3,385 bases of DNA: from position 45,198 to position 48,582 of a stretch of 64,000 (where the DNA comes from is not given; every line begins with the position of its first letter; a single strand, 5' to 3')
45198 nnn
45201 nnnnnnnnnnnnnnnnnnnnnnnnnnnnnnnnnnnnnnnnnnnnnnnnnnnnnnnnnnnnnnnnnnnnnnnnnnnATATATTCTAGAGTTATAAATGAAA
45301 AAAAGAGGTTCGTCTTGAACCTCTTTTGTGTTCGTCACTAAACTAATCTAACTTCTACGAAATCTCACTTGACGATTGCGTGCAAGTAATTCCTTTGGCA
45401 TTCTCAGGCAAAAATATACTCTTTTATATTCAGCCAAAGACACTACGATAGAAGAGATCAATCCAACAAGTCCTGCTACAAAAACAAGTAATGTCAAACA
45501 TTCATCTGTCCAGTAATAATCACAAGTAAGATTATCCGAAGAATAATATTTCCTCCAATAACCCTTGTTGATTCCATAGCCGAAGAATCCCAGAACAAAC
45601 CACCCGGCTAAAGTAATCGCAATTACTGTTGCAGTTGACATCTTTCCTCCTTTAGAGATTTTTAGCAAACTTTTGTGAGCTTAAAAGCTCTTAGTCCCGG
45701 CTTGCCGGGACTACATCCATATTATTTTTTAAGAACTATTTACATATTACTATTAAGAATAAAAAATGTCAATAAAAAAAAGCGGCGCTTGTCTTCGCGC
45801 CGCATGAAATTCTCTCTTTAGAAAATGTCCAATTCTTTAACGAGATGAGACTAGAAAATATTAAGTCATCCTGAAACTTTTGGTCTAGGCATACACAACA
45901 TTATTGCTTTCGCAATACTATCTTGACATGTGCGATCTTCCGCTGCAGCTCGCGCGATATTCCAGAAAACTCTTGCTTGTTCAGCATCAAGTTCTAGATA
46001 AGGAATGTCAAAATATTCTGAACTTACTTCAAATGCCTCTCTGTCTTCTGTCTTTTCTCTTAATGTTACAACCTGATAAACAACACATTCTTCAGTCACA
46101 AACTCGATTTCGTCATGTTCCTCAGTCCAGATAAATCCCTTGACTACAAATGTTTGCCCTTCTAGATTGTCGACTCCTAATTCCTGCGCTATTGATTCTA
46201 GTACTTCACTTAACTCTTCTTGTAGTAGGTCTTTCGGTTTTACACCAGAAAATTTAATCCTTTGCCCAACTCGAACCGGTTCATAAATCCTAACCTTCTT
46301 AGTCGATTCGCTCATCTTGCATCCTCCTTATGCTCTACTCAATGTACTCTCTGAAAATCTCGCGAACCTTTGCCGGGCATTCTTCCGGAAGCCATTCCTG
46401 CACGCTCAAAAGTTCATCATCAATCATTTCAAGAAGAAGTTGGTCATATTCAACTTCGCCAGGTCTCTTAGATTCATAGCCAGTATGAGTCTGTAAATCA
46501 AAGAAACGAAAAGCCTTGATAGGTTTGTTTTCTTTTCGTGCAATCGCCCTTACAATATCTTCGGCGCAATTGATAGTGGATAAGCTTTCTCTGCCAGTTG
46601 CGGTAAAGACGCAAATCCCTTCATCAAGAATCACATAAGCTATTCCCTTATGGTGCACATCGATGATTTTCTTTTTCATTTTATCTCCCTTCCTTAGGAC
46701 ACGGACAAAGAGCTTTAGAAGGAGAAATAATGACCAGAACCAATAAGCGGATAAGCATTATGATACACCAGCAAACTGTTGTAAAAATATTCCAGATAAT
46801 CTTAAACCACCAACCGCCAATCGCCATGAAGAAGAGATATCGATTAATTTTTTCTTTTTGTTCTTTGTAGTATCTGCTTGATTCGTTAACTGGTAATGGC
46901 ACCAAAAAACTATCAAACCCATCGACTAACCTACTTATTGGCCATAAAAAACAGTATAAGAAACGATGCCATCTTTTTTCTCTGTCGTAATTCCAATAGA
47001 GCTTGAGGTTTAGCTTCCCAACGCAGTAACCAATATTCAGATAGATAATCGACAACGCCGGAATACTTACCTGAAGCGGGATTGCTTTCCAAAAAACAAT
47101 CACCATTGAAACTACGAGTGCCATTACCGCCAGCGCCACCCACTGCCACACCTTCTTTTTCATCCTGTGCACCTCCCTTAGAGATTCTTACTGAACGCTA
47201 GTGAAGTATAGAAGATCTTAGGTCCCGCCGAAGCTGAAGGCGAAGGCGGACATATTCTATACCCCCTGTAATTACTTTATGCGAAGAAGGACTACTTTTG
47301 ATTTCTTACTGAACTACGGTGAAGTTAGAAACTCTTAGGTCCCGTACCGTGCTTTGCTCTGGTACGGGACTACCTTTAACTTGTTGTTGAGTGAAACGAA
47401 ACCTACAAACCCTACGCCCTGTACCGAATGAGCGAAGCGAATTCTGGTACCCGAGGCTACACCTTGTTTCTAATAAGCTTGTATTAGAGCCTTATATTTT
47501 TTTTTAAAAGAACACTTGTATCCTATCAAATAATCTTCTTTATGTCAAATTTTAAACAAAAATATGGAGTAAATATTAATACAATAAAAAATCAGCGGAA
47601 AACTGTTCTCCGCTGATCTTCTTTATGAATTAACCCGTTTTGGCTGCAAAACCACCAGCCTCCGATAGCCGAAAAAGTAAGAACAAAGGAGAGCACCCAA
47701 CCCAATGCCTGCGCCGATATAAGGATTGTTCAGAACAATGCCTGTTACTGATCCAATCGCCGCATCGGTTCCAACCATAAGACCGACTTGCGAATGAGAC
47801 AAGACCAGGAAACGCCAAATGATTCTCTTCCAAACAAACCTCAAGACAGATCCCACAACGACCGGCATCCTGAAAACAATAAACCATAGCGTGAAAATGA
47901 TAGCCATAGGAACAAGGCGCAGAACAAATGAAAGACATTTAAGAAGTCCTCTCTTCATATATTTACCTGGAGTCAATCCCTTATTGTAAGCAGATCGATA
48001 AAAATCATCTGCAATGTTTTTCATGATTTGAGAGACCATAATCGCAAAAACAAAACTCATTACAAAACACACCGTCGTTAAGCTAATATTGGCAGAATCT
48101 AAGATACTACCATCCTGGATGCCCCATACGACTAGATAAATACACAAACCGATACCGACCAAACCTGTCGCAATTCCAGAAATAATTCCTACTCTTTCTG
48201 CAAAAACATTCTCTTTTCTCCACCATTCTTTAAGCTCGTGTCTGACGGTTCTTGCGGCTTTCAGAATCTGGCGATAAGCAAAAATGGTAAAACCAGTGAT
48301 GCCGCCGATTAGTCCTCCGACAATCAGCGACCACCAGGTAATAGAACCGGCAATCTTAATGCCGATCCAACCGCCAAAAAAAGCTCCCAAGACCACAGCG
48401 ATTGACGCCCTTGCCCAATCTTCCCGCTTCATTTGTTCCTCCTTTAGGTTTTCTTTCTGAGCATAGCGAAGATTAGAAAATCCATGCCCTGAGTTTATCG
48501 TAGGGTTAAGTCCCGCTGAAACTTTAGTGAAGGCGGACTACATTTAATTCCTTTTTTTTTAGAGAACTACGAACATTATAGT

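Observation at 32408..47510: Conserved ~110-nt structured 5' leader present three times before unrelated genes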

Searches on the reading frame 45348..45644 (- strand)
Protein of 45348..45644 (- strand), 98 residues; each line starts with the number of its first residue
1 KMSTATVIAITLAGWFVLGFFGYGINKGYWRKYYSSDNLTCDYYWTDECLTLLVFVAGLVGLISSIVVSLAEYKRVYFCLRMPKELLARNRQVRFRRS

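Call 98: search_protein_families(library=pfam, proteins=[window:45348-45644:-], max_evalue=0.5)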
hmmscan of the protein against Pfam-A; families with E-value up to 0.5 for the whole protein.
window:45348-45644:- (98 aa): 0 families

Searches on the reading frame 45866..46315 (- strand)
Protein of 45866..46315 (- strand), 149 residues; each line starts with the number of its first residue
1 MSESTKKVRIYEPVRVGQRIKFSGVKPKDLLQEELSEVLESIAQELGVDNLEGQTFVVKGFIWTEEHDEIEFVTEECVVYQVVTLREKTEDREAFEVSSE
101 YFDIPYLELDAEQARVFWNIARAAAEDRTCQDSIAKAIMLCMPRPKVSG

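Call 26: search_protein_families(library=phrogs, proteins=[window:45866-46315:-], max_evalue=0.001)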
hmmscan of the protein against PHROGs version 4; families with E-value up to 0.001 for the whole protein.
window:45866-46315:- (149 aa): 0 families

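Call 98: search_protein_families(library=pfam, proteins=[window:45866-46315:-], max_evalue=0.5)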
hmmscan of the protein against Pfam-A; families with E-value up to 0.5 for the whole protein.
window:45866-46315:- (149 aa): 0 families

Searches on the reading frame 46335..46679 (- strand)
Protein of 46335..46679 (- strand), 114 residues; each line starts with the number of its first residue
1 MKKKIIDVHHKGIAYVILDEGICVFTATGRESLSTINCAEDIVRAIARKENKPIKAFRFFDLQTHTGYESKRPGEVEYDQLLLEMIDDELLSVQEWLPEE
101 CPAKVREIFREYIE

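Call 13: search_protein_families(library=pfam, proteins=[window:46335-46679:-])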
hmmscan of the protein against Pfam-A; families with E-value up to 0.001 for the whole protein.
window:46335-46679:- (114 aa): 0 families

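Call 14: search_protein_families(library=ncbifam, proteins=[window:46335-46679:-])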
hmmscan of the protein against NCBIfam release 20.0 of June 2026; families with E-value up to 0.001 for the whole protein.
window:46335-46679:- (114 aa): 0 families

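Call 26: search_protein_families(library=phrogs, proteins=[window:46335-46679:-], max_evalue=0.001)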
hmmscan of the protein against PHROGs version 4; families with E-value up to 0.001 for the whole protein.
window:46335-46679:- (114 aa): 0 families

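Call 98: search_protein_families(library=pfam, proteins=[window:46335-46679:-], max_evalue=0.5)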
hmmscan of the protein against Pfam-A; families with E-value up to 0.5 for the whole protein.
window:46335-46679:- (114 aa): 1 family
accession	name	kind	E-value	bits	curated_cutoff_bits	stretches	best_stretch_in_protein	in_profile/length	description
PF09492.16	Pec_lyase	-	0.19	11.4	22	1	42-82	233-272/292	Pectic acid lyase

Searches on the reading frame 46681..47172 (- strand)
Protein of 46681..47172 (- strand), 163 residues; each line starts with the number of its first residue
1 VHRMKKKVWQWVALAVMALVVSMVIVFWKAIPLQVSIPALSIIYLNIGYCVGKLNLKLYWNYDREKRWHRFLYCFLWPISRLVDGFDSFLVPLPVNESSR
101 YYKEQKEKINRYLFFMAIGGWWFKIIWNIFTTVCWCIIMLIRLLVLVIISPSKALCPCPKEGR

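Call 13: search_protein_families(library=pfam, proteins=[window:46681-47172:-])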
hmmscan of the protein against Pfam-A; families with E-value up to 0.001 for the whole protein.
window:46681-47172:- (163 aa): 0 families

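Call 14: search_protein_families(library=ncbifam, proteins=[window:46681-47172:-])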
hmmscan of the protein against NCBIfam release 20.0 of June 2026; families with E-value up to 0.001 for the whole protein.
window:46681-47172:- (163 aa): 0 families

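Call 26: search_protein_families(library=phrogs, proteins=[window:46681-47172:-], max_evalue=0.001)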
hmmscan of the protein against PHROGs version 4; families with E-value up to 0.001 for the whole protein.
window:46681-47172:- (163 aa): 0 families

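Call 98: search_protein_families(library=pfam, proteins=[window:46681-47163:-], max_evalue=0.5)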
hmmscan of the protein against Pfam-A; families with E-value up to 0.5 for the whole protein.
window:46681-47163:- (160 aa): 2 families
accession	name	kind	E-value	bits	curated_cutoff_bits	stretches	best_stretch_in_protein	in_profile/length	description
PF06055.17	ExoD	-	0.048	13.5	23.8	1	3-46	117-156/180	Exopolysaccharide synthesis, ExoD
PF11821.13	ActD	-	0.12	12.4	25.7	1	87-135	31-80/170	Alternative complex III, ActD subunit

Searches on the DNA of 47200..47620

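Call 28: search_rna_families(source=window, start=47200, end=47620, threshold=evalue, max_evalue=10)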
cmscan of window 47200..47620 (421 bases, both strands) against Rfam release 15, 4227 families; matches with E-value up to 10: 4.
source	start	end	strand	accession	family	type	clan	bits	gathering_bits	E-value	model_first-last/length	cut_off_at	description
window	47577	47620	-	RF00238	ctRNA_pND324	Gene; antisense;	-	17.8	45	6.1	29-86/86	5'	ctRNA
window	47586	47620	-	RF04340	Plastid-psbJ-4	Cis-reg;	CL00152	17.6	55.2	2.1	4-65/65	5'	Plastid-psbJ-4 3UTR RNA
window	47569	47620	-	RF02621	BSnc120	Gene; sRNA;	-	13.5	114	6.8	42-88/88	5'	Brucella sRNA 120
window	47439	47504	-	RF01675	CrcZ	Gene; sRNA;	-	9.7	95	2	1-398/398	no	Pseudomonas sRNA CrcZ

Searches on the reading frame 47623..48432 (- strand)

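Call 25: search_protein_families(library=pfam, proteins=[window:47623-48432:-], max_evalue=0.001)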
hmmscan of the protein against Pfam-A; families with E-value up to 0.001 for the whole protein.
window:47623-48432:- (269 aa): 0 families

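Call 98: search_protein_families(library=pfam, proteins=[window:47623-48432:-], max_evalue=0.5)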
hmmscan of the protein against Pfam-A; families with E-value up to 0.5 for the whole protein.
window:47623-48432:- (269 aa): 3 families
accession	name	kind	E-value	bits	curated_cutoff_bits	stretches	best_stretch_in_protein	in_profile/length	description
PF00528.27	BPD_transp_1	-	0.0073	16.5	26.4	1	98-164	37-103/184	Binding-protein-dependent transport system inner membrane component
PF01312.24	Bac_export_2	-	0.062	12.9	24.4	1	106-203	17-108/335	FlhB HrpN YscU SpaS Family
PF00892.27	EamA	-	0.098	13.4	28.2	1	71-131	50-110/135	EamA-like transporter family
